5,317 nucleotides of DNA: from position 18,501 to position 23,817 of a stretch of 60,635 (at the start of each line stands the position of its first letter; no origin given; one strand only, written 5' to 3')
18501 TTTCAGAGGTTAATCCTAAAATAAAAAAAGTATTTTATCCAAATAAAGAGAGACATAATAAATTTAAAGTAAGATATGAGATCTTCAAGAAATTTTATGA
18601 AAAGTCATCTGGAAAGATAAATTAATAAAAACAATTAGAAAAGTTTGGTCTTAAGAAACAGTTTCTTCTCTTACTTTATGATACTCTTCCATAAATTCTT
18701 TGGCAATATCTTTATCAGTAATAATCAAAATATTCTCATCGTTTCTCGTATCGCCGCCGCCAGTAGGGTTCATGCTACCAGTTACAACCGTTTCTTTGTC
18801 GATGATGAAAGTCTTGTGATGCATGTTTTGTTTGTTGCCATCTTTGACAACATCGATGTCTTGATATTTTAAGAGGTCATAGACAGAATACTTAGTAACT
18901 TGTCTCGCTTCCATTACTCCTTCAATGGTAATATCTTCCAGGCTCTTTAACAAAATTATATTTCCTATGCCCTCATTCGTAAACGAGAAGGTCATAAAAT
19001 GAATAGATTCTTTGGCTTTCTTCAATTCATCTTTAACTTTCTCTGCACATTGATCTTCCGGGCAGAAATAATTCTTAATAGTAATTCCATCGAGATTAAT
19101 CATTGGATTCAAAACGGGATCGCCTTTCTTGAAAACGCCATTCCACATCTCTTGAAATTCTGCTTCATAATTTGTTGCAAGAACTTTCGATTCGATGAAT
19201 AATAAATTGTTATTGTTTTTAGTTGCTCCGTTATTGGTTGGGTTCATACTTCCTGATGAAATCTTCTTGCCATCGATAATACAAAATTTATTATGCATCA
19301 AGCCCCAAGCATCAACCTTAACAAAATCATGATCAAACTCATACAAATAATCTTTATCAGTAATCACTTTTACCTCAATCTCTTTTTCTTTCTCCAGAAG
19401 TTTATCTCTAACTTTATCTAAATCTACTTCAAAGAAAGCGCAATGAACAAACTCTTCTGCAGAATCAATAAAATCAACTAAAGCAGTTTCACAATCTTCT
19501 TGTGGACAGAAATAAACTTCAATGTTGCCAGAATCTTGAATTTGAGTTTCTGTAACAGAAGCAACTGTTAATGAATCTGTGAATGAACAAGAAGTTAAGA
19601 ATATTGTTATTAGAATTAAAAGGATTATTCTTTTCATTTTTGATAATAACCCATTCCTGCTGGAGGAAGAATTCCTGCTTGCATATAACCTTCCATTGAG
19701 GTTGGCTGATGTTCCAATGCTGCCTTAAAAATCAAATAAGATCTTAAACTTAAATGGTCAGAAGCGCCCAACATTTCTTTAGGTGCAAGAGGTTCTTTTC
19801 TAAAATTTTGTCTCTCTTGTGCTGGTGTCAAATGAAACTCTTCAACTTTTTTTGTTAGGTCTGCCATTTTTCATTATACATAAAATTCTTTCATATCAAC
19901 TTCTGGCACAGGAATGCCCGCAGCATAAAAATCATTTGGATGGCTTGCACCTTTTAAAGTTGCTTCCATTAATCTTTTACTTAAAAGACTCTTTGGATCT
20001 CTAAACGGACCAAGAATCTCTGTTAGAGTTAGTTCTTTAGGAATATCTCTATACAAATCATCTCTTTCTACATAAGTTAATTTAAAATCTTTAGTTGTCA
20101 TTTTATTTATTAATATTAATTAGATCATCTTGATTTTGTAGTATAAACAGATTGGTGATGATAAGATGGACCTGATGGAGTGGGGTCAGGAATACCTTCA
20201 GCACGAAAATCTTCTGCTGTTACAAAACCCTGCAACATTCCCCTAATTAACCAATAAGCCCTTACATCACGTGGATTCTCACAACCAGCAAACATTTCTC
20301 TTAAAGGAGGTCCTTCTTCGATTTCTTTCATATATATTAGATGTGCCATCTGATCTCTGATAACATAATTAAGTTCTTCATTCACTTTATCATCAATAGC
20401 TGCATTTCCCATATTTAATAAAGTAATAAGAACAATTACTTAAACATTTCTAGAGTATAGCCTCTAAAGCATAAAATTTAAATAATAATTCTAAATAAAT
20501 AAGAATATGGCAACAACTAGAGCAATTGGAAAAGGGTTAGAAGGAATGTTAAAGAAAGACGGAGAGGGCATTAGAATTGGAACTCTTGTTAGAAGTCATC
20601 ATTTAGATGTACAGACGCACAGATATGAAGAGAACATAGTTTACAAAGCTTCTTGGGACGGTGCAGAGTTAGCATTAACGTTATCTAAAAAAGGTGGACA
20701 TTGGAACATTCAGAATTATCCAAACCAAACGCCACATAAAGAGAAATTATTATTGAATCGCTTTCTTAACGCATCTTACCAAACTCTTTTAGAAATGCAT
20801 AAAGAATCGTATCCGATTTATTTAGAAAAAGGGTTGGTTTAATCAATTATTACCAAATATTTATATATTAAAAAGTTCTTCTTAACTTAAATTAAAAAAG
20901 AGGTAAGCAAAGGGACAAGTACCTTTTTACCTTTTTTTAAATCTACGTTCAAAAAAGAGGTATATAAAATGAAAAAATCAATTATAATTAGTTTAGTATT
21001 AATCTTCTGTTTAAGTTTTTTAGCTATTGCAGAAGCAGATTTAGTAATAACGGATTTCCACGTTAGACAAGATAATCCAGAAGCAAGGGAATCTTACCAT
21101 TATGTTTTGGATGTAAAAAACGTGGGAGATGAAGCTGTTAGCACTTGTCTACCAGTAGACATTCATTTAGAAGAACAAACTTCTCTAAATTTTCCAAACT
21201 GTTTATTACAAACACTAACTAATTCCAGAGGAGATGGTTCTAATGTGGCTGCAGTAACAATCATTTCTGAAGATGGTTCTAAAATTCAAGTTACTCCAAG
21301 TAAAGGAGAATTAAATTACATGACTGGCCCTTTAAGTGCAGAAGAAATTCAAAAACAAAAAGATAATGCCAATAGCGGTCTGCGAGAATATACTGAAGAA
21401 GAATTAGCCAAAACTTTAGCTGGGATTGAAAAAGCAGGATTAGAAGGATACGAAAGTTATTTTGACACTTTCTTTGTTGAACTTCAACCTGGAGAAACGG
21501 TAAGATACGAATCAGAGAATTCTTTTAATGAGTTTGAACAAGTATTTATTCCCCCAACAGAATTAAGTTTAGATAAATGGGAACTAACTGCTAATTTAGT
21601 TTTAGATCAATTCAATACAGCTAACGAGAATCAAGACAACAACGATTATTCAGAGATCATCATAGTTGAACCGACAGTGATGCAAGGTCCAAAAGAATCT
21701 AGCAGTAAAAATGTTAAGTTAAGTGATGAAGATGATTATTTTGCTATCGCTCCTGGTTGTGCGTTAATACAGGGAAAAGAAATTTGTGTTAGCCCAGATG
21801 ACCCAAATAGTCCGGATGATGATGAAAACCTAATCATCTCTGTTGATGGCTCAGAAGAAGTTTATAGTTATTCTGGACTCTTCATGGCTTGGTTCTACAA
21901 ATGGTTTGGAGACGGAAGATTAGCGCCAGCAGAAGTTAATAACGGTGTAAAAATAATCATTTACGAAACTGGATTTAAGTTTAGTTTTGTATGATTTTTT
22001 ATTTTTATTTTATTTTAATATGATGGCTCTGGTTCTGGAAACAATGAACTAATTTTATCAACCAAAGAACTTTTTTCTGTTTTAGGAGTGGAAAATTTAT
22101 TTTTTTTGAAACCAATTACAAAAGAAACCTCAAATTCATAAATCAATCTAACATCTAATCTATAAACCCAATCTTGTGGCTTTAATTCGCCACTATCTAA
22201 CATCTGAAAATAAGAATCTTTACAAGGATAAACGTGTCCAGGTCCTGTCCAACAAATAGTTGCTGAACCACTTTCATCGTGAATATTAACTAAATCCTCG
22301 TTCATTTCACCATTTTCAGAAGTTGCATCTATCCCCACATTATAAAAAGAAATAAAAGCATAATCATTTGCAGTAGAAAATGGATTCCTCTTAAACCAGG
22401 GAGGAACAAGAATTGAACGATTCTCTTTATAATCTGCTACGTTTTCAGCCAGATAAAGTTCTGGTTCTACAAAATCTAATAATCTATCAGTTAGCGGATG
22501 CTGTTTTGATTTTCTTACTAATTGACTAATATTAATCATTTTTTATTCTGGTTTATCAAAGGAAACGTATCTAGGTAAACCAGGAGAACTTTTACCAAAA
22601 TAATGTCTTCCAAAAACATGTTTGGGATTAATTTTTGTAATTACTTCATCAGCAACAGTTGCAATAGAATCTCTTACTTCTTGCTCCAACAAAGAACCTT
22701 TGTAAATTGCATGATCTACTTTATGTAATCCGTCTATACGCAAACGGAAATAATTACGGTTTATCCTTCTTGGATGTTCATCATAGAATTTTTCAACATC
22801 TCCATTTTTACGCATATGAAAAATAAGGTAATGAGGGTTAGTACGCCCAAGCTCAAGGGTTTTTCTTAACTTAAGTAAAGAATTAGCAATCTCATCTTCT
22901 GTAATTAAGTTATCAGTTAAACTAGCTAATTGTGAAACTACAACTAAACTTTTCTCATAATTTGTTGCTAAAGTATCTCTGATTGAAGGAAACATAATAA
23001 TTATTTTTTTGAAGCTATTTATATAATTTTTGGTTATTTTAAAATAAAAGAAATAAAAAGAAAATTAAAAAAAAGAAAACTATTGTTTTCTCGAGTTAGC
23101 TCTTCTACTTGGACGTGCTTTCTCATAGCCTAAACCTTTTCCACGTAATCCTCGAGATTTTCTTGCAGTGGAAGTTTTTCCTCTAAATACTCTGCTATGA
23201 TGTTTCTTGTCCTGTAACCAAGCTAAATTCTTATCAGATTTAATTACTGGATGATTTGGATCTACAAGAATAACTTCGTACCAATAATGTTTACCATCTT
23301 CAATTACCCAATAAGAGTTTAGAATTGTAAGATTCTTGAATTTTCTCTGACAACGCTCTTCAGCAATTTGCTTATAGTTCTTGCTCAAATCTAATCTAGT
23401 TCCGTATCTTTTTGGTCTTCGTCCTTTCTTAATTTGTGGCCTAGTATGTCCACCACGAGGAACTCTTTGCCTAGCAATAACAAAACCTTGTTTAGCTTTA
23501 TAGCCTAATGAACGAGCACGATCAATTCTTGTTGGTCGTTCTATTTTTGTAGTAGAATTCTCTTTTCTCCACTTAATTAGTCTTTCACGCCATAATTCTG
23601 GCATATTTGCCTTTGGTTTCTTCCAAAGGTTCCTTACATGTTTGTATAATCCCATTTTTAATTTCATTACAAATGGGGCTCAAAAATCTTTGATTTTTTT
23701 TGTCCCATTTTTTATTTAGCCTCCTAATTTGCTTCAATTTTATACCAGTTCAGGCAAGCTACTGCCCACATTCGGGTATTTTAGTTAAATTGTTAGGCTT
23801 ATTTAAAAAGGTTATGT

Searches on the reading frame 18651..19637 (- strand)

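Call 61: search_protein_families(library=pfam, proteins=[window:18651-19637:-], max_evalue=0.0001)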
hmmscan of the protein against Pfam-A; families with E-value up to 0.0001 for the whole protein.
window:18651-19637:- (328 aa): 2 families
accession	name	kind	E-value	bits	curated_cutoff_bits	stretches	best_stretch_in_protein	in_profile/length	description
PF13091.12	PLDc_2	-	5e-34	117.4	27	2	202-321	2-130/132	PLD-like domain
PF07894.18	SACK1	-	7.1e-05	22.9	21.4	0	82-165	192-269/274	Scaffolding anchor of CK1 domain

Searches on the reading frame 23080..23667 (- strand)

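Call 61: search_protein_families(library=pfam, proteins=[window:23080-23667:-], max_evalue=0.0001)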
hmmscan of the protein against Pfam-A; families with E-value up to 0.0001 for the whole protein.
window:23080-23667:- (195 aa): 1 family
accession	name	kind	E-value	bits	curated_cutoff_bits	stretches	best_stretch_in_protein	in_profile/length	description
PF00827.22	Ribosomal_L15e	-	1.7e-70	237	27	1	6-191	1-191/191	Ribosomal L15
